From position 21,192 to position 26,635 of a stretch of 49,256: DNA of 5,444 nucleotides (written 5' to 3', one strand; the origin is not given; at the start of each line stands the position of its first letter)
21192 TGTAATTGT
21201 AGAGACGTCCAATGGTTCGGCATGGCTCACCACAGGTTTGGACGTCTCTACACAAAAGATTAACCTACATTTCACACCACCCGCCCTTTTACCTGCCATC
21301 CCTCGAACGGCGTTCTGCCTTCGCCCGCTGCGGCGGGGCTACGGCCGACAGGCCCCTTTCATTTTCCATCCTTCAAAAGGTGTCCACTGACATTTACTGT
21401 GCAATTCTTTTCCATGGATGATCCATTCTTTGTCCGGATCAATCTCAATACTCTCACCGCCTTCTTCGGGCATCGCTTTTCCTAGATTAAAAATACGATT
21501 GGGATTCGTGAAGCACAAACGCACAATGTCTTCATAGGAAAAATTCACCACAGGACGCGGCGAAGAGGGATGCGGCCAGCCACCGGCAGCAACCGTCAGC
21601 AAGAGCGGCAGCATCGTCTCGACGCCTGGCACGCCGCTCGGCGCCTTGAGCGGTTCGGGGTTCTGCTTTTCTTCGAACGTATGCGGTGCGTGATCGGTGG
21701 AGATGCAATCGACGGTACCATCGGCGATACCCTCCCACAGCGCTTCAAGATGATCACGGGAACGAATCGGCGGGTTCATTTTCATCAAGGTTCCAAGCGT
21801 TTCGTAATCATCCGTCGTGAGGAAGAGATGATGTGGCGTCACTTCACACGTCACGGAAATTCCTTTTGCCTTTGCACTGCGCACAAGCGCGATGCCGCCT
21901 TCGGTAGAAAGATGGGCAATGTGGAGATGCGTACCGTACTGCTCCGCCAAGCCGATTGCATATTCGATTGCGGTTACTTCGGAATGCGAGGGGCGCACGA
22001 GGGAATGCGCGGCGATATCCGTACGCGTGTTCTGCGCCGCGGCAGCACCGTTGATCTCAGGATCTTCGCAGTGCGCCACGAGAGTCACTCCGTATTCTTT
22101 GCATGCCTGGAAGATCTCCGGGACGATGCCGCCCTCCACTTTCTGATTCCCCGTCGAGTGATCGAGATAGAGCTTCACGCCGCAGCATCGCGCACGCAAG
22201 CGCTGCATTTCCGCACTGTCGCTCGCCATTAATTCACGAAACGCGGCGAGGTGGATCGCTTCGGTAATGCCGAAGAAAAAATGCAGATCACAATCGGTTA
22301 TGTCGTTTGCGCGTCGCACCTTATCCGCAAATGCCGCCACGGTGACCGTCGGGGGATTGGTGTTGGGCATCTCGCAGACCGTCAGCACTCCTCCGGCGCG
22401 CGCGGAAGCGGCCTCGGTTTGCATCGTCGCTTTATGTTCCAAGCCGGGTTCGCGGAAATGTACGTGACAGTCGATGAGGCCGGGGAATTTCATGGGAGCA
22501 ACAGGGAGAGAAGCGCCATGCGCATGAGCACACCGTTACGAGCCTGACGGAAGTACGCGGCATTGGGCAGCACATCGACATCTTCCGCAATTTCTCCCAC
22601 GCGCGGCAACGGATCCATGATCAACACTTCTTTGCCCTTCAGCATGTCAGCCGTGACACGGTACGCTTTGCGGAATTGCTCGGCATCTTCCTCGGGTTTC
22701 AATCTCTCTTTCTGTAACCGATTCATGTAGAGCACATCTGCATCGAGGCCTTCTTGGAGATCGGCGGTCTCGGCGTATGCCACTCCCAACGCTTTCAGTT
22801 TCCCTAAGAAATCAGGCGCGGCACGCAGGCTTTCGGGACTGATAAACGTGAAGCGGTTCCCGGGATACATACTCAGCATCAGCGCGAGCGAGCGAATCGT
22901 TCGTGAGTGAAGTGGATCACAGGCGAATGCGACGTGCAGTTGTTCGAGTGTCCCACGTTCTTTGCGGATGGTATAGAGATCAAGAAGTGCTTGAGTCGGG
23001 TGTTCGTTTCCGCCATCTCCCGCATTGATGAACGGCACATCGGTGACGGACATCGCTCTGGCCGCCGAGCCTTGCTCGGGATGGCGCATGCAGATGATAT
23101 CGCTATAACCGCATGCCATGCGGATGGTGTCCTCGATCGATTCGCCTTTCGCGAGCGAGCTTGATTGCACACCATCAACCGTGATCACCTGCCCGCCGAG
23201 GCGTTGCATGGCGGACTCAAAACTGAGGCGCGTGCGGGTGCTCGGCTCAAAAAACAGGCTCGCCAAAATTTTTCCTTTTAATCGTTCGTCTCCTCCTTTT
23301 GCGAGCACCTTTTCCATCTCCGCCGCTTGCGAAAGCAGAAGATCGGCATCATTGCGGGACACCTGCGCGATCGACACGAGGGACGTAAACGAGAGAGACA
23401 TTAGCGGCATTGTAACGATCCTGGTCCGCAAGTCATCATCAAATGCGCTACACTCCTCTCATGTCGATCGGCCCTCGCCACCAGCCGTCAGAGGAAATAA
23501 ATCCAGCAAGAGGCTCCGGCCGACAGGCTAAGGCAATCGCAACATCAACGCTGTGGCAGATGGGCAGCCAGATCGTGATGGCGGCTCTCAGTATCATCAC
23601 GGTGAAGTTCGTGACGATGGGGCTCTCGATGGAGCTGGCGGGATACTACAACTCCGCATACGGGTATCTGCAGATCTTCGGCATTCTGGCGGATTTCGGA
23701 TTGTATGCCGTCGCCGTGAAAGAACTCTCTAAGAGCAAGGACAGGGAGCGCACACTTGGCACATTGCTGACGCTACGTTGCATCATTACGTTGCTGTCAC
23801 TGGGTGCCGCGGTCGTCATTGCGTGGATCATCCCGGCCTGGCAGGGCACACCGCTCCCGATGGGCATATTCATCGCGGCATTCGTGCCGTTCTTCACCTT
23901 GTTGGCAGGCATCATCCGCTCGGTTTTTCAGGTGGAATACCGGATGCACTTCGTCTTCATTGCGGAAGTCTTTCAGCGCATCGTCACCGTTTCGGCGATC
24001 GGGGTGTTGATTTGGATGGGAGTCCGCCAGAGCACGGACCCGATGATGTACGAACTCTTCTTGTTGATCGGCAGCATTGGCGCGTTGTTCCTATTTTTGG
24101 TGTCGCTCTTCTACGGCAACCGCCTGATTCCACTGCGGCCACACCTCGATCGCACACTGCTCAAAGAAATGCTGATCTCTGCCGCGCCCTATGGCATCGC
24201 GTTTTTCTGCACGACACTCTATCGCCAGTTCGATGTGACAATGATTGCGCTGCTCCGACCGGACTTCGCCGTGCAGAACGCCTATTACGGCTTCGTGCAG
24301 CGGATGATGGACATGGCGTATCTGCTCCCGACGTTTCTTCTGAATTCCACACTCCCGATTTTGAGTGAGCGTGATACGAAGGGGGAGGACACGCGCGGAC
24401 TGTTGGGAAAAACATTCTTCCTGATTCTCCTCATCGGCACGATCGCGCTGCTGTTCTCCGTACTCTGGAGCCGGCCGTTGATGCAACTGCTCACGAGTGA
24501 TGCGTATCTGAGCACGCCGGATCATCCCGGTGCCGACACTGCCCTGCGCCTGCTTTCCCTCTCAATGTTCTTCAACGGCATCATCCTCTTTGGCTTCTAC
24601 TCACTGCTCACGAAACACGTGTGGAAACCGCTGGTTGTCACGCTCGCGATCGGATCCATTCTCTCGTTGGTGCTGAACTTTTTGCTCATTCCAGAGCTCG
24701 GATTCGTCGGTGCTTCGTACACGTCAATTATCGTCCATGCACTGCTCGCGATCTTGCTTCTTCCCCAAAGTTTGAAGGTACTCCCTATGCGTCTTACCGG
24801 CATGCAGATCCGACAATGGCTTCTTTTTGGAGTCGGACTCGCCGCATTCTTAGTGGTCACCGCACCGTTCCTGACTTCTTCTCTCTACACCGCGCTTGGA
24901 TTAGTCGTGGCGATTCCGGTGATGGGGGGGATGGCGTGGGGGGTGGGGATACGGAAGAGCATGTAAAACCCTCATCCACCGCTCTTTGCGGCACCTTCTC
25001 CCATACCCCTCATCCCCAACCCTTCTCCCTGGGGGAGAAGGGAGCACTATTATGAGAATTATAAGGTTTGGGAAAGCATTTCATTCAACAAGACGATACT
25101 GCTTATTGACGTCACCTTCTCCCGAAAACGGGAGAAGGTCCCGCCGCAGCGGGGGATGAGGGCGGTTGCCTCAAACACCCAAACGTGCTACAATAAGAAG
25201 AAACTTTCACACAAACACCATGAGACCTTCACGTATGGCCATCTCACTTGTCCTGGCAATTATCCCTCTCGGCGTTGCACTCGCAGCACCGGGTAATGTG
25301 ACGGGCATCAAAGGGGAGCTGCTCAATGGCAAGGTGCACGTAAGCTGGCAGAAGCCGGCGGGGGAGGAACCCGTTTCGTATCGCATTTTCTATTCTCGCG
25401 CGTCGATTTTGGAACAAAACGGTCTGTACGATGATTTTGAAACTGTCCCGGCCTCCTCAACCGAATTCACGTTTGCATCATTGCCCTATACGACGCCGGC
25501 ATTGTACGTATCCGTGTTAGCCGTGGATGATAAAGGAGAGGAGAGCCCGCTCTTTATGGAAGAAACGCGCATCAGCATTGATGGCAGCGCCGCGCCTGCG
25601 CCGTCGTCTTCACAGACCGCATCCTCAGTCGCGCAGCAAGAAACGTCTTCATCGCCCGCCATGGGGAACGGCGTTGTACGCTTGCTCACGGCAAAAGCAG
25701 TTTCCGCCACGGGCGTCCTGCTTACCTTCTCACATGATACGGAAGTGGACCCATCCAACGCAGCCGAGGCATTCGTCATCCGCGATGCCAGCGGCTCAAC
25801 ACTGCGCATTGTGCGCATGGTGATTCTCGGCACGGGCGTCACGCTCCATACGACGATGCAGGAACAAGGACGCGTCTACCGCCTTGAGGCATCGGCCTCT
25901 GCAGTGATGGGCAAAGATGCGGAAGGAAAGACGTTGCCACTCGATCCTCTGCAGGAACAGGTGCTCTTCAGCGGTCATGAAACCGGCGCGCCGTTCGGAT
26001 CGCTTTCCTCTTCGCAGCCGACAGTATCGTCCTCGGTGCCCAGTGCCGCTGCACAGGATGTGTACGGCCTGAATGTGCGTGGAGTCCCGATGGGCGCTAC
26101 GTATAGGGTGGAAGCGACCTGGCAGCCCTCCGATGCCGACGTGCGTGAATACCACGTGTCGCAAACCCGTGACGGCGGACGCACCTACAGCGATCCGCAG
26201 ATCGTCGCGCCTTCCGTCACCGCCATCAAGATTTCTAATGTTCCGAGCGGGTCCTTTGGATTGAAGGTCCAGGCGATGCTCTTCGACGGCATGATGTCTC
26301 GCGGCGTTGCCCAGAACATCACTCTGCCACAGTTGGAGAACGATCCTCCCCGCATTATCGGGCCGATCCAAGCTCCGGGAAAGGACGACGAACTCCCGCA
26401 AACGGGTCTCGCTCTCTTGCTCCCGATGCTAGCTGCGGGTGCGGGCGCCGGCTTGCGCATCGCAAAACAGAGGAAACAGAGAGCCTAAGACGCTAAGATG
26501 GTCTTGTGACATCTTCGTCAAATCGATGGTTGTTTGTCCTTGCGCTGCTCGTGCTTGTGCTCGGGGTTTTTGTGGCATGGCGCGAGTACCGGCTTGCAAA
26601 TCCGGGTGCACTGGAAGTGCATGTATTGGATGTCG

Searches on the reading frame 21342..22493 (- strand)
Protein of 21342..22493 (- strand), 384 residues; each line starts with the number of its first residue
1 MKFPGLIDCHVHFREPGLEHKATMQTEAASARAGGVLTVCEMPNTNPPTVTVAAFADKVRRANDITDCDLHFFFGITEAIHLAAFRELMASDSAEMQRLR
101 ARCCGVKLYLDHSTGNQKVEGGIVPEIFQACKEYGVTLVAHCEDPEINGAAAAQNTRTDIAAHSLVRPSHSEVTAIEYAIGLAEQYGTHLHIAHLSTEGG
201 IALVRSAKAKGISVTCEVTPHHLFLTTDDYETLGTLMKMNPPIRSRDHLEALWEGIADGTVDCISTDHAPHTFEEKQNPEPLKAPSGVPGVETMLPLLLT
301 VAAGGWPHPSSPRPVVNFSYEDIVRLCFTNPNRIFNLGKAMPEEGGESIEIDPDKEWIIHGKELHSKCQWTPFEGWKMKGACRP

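Call 59: search_protein_families(library=pfam, proteins=[window:21342-22493:-], max_evalue=0.0001)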
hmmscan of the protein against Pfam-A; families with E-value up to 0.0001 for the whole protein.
window:21342-22493:- (384 aa): 2 families
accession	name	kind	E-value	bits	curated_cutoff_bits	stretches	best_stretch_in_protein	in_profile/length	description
PF01979.26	Amidohydro_1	-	1.6e-12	47.8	25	1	3-338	3-301/345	Amidohydrolase family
PF12890.13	DHOase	-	9.2e-05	23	21.2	0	132-197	75-139/142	Dihydro-orotase-like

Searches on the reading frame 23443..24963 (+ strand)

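Call 59: search_protein_families(library=pfam, proteins=[window:23443-24963:+], max_evalue=0.0001)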
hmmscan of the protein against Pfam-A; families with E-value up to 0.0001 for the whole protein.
window:23443-24963:+ (507 aa): 1 family
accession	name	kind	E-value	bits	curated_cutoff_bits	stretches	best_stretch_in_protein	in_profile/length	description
PF01943.22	Polysacc_synt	-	8.7e-12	45.5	28.2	1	34-309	3-272/274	Polysaccharide biosynthesis protein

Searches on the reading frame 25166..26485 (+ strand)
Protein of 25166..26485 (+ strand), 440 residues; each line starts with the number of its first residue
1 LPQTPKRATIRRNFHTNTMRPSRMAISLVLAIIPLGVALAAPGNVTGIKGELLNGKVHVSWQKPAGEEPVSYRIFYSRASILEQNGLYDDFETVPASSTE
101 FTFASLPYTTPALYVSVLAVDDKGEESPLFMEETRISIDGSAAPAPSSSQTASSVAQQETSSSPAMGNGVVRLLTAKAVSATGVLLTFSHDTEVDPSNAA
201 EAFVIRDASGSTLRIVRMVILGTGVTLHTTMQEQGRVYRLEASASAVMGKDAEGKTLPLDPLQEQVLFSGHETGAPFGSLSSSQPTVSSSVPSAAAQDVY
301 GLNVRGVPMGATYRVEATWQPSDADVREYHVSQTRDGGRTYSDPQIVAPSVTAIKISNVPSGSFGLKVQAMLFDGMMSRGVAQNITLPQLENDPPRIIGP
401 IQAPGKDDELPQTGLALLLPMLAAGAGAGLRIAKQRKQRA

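Call 12: search_protein_families(library=pfam, proteins=[window:25166-26485:+], max_evalue=0.001)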
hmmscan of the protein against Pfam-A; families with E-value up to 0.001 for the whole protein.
window:25166-26485:+ (440 aa): 1 family
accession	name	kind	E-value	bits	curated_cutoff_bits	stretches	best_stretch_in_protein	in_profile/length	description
PF00041.27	fn3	-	4.5e-06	27.2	25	0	41-126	2-75/84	Fibronectin type III domain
